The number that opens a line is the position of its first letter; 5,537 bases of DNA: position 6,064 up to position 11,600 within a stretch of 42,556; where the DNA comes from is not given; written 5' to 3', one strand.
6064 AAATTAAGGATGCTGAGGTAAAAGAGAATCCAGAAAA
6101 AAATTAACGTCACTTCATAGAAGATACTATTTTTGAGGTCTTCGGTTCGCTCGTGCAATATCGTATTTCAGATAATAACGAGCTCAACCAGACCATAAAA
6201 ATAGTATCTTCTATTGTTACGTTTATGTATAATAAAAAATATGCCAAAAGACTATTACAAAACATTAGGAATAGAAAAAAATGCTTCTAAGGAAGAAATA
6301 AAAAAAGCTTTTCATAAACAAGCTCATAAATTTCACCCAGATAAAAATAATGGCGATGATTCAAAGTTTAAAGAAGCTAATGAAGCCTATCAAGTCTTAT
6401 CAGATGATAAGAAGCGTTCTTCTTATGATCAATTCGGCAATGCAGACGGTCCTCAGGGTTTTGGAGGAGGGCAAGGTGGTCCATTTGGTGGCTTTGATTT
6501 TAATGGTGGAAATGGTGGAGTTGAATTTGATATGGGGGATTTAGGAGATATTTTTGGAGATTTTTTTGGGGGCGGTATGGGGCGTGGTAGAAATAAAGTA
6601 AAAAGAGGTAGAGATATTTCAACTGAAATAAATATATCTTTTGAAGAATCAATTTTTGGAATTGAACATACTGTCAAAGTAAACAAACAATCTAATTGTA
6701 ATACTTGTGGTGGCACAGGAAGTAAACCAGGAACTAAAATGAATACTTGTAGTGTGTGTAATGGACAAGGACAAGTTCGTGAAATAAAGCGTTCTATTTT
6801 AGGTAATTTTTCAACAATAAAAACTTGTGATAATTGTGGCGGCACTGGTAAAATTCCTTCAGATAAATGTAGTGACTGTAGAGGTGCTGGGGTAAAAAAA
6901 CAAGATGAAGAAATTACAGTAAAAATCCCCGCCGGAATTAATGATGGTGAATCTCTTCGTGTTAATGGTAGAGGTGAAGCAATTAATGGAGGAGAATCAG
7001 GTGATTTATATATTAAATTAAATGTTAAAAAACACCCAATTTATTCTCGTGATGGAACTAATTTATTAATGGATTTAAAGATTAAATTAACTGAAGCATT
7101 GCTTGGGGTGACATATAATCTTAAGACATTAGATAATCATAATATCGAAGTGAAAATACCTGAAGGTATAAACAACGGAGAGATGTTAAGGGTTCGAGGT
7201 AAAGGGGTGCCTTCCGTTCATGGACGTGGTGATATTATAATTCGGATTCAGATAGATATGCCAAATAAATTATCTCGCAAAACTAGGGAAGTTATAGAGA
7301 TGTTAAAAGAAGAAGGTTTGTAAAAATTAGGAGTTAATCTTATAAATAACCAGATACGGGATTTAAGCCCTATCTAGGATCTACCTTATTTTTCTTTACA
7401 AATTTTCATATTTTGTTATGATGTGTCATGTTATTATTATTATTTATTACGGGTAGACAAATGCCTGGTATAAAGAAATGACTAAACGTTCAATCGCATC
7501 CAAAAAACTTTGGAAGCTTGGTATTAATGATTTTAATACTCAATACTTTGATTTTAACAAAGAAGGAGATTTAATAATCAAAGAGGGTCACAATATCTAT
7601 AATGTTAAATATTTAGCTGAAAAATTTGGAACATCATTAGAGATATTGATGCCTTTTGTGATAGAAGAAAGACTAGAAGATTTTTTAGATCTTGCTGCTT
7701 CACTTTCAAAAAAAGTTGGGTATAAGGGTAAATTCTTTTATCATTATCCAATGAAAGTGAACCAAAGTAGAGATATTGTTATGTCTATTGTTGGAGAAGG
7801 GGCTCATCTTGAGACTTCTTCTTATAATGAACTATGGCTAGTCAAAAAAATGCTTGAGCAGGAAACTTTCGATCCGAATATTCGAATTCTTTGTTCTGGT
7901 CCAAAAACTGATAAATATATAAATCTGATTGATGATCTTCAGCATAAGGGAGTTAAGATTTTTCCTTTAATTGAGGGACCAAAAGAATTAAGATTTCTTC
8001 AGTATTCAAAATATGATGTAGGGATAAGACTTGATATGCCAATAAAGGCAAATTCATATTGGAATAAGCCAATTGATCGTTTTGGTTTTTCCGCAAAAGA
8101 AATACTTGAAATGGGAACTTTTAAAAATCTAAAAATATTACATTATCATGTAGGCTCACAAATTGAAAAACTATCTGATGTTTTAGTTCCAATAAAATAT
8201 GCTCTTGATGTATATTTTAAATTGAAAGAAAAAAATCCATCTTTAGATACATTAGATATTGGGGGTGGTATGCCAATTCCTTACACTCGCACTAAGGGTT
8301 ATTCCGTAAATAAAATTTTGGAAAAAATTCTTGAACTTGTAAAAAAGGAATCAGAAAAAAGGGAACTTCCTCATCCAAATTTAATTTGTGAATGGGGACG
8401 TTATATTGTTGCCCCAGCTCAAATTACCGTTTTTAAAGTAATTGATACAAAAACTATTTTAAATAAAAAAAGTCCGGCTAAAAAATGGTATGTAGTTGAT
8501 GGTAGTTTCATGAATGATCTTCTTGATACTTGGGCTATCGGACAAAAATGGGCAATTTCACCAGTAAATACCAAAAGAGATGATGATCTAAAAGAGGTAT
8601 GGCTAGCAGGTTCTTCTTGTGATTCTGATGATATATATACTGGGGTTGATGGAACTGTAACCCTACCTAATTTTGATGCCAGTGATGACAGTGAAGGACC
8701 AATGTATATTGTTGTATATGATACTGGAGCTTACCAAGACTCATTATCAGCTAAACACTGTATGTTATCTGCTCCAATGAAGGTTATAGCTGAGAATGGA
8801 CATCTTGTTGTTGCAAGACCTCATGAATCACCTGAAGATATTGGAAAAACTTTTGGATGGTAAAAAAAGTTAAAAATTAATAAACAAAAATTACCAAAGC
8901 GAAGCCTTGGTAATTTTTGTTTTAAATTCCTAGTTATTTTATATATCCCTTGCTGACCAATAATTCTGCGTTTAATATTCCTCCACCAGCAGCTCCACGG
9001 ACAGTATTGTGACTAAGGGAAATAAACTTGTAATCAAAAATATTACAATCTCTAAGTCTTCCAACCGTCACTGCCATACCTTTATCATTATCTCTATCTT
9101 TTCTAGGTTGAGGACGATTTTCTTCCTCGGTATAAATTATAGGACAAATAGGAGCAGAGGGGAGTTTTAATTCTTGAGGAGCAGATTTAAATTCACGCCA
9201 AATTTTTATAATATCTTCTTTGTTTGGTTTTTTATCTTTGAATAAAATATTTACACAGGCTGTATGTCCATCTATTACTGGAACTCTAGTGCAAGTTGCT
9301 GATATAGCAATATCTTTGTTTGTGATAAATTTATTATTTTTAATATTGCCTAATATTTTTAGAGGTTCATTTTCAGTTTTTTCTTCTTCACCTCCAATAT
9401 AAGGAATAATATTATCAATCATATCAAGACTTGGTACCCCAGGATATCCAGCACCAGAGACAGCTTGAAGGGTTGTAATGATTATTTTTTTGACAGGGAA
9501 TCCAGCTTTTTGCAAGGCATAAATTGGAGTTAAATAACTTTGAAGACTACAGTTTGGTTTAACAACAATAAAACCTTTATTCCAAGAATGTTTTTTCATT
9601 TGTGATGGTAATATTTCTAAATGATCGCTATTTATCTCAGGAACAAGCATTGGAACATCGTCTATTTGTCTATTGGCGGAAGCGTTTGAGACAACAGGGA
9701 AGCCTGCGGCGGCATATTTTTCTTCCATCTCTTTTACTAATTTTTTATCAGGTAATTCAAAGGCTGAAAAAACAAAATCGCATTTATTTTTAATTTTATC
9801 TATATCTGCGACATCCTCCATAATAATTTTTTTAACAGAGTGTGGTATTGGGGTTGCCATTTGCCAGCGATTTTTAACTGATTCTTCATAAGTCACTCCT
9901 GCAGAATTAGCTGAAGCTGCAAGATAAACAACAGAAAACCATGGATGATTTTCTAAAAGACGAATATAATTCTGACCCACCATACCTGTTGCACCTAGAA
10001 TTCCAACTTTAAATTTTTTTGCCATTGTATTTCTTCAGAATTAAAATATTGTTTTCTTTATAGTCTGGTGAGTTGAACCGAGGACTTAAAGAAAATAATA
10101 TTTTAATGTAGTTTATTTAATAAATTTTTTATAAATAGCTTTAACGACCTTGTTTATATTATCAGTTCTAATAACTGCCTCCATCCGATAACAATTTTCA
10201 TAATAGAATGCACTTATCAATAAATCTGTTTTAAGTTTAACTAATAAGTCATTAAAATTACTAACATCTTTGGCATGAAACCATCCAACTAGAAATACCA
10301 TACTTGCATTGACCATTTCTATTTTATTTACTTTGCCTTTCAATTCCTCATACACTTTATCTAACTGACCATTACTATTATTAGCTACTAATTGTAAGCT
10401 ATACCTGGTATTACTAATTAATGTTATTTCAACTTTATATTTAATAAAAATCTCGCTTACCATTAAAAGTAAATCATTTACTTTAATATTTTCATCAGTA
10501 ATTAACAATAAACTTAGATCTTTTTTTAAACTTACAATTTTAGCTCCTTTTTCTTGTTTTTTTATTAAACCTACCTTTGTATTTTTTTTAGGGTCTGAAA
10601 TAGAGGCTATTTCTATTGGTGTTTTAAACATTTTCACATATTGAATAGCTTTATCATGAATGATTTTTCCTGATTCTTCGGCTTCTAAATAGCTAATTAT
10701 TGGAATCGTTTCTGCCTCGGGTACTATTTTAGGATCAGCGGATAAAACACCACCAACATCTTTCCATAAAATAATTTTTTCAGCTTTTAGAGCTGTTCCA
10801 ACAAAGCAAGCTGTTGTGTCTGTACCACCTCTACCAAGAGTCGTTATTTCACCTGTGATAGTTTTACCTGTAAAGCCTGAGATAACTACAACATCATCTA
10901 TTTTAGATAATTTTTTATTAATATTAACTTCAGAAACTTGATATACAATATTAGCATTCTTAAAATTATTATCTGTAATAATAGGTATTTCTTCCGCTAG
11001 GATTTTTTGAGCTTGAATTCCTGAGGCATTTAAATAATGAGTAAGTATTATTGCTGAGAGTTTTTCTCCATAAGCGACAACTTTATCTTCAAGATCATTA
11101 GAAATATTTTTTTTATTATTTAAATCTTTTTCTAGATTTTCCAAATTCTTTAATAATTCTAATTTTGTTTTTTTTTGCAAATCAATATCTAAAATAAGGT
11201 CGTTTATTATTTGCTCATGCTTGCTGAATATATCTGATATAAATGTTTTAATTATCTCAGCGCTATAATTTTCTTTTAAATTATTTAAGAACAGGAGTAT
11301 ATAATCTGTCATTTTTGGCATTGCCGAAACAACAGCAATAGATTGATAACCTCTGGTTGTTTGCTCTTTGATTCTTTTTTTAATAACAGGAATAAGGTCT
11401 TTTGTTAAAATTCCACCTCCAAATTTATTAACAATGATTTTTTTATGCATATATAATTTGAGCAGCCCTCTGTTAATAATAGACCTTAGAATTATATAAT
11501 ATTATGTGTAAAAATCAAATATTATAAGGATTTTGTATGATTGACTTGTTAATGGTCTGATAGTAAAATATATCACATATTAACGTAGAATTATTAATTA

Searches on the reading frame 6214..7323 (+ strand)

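Call 15: search_protein_families(library=pfam, proteins=[window:6214-7323:+])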
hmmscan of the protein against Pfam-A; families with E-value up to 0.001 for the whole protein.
window:6214-7323:+ (369 aa): 3 families
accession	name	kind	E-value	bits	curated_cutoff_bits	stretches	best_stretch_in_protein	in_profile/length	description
PF01556.23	DnaJ_C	-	1.3e-44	152.3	26.6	1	136-350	2-152/152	DnaJ C terminal domain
PF00226.36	DnaJ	-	1.4e-22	80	27.8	1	13-72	1-63/63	DnaJ domain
PF00684.25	DnaJ_CXXCXGXG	-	6.3e-16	58.8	32.7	1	162-226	1-65/65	DnaJ central domain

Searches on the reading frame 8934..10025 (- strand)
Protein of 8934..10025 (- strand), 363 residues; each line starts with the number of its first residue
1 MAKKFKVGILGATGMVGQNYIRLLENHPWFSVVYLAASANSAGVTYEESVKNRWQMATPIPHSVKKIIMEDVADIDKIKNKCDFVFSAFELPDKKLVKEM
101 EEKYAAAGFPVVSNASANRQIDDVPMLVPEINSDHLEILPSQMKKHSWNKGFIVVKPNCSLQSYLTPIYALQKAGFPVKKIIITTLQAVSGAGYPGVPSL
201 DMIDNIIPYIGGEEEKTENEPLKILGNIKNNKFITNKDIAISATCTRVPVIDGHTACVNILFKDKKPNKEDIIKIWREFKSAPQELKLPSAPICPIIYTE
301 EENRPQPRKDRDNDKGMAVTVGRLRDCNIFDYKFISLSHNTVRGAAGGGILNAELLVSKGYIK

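Call 11: find_encoding_contigs(protein=window:8934-10025:-, flank=10000, max_places=6)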
Protein window:8934-10025:- (363 aa): 1 contig read that carries it; 1 place shown.
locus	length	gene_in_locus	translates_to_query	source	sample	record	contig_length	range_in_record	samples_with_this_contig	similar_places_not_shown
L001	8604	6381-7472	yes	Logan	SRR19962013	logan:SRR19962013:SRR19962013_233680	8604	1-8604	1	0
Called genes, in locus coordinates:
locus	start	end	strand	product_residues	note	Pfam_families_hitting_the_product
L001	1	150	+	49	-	?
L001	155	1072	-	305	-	PF00892:EamA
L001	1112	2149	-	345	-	PF00491:Arginase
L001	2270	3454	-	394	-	PF00278:Orn_DAP_Arg_deC, PF02784:Orn_Arg_deC_N (weak)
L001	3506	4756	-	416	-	PF03435:Sacchrp_dh_NADP, PF16653:Sacchrp_dh_C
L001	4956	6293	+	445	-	PF00696:AA_kinase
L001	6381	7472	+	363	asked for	PF01118:Semialdhyde_dh, PF02774:Semialdhyde_dhC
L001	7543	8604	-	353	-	?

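Call 20: find_related_loci(query=window:8934-10025:-, collection=genome_contigs, flank=10000)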
Query window:8934-10025:- (363 aa) in genome_contigs; peptide patterns used: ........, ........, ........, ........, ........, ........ (x = any residue, [..] = any of these).
175 stretches matched a pattern; 63 encode a relative of the query (tblastn E <= 1e-3); 63 distinct loci.
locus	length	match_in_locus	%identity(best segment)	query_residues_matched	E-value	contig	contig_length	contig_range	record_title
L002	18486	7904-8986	80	3-363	0e+0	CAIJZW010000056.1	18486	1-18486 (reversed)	uncultured bacterium isolate AlinenLipids_bin-4189 genome assembly, contig: bin-4189:56/84, whole genome shotgun sequenc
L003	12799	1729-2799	80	7-363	0e+0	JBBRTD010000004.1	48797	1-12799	MAG: Candidatus Paceibacteria bacterium isolate La2_metabat2.186 La2_metabat2.186_K_3063185L48797_cov_18.4053, whole gen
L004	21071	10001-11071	76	7-363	0e+0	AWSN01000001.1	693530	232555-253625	MAG: Parcubacteria bacterium RAAC4_OD1_1 O210_OD1C00001, whole genome shotgun sequence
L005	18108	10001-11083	79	3-363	0e+0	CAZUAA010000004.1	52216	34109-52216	MAG TPA_asm: uncultured Candidatus Saccharibacteria bacterium isolate SRP285395_co2_291 genome assembly, contig: NODE_89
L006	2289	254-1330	79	3-361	0e+0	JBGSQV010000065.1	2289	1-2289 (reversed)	MAG: Candidatus Paceibacteria bacterium isolate JTS-AC341 k141_3532581, whole genome shotgun sequence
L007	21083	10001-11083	75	3-363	0e+0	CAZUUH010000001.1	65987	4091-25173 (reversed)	MAG TPA_asm: uncultured Candidatus Saccharibacteria bacterium isolate SRP192927_co3_445 genome assembly, contig: NODE_68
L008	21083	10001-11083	74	3-363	8e-178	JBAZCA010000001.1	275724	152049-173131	MAG: Patescibacteria group bacterium isolate SO_2017_GW1_125 NODE_317_length_275724_cov_8.808499_OW334_2017, whole genom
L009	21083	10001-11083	72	3-363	5e-176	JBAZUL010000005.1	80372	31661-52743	MAG: Patescibacteria group bacterium isolate SO_2017_GW1_227 NODE_1847_length_80372_cov_3.606704_OW334_2017, whole genom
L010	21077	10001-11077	69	1-359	5e-171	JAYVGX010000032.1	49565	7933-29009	MAG: Candidatus Paceibacterota bacterium isolate GL47_Up_metabat_76 GL47_Up_metabat_76_31, whole genome shotgun sequence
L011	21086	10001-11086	64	1-363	3e-163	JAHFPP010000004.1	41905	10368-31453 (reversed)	MAG: Candidatus Woesearchaeota archaeon isolate nzgw53 NODE_1224_length_41906_cov_3.353285, whole genome shotgun sequenc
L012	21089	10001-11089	66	1-363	2e-162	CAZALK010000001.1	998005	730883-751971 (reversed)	MAG TPA_asm: uncultured archaeon isolate binchicken_co136_26 genome assembly, contig: NODE_1_length_998005_cov_231.86491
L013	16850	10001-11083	64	2-362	4e-162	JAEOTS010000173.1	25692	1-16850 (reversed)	MAG: Promethearchaeota archaeon isolate YT5_023 k127_61254268, whole genome shotgun sequence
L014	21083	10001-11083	65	2-362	1e-161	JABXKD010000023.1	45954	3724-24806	MAG: Promethearchaeota archaeon isolate Hel_238_bin105 NODE_23_length_45954_cov_26.876343, whole genome shotgun sequence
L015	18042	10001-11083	65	2-362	5e-161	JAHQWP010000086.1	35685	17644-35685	MAG: Promethearchaeia archaeon isolate ABR11 NODE_250_length_35685_cov_6, whole genome shotgun sequence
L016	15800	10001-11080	63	3-362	1e-160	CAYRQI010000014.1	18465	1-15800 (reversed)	MAG TPA_asm: uncultured Candidatus Saccharibacteria bacterium isolate SRP124282_co5_37 genome assembly, contig: NODE_187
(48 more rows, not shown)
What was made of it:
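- The closest Asd homologues (76-81% identity) are Patescibacteria MAGs (call 20).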

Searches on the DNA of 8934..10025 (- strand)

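Call 49: search_rna_families(sources=[L004, L005, L061], threshold=evalue, max_evalue=1)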
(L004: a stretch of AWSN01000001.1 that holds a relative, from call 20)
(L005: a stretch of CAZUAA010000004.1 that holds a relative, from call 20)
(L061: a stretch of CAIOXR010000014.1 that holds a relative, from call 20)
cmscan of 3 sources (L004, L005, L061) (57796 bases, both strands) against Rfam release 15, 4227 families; matches with E-value up to 1: 1.
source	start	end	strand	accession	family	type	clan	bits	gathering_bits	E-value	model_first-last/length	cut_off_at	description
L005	12456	12516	-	RF02111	IS009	Gene;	-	21.7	117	0.55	1-199/199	no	IS009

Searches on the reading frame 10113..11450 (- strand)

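Call 15: search_protein_families(library=pfam, proteins=[window:10113-11450:-])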
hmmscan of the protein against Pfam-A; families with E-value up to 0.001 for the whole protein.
window:10113-11450:- (445 aa): 1 family
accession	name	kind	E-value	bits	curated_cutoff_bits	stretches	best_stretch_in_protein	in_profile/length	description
PF00696.33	AA_kinase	-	4.5e-39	135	24.9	1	4-283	1-234/234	Amino acid kinase family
